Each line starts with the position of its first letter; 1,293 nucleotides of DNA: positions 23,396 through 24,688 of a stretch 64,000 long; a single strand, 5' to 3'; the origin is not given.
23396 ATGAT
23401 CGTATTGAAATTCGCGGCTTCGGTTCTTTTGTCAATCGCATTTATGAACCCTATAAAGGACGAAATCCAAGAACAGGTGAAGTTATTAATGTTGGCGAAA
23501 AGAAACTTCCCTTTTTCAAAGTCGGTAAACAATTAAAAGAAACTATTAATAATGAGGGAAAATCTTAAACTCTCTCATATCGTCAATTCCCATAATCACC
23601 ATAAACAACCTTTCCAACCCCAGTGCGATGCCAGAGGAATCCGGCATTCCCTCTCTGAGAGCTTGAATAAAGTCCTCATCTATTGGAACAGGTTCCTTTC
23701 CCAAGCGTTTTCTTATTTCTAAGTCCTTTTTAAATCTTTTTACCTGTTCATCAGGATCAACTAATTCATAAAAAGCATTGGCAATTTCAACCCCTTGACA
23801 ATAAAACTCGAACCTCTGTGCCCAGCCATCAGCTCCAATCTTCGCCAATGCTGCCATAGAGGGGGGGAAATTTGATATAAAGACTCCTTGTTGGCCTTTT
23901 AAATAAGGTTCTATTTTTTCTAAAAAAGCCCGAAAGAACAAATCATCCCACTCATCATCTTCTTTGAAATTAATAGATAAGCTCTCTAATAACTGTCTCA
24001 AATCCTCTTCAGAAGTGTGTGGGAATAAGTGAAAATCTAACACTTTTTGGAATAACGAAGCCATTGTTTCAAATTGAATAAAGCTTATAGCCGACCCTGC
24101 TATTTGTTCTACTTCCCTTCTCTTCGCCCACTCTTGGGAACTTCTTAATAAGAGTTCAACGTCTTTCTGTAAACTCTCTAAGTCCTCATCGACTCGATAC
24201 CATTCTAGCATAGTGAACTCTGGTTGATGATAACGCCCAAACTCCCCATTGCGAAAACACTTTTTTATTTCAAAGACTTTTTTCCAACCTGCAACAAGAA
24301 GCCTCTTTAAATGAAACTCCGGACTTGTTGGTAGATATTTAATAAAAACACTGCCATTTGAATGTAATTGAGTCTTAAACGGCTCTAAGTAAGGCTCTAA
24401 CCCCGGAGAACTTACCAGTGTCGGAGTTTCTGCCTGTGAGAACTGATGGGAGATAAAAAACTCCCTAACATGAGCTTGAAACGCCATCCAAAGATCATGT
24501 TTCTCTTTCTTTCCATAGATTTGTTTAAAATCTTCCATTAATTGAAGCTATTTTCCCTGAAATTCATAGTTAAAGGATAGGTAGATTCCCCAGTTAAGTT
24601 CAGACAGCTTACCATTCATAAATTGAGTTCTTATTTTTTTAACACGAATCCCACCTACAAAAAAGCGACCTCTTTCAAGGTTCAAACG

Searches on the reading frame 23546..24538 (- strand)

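Call 64: search_protein_families(library=pfam, proteins=[window:23546-24538:-], max_evalue=0.00001)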
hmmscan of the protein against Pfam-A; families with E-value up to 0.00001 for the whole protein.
window:23546-24538:- (330 aa): 2 families
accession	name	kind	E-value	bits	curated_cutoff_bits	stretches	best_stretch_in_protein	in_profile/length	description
PF00152.25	tRNA-synt_2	-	7e-46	157.1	25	1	21-329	29-306/308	tRNA synthetases class II (D, K and N)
PF01409.25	tRNA-synt_2d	-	7.4e-07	29.3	19.8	0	87-121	104-138/246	tRNA synthetases class II core domain (F)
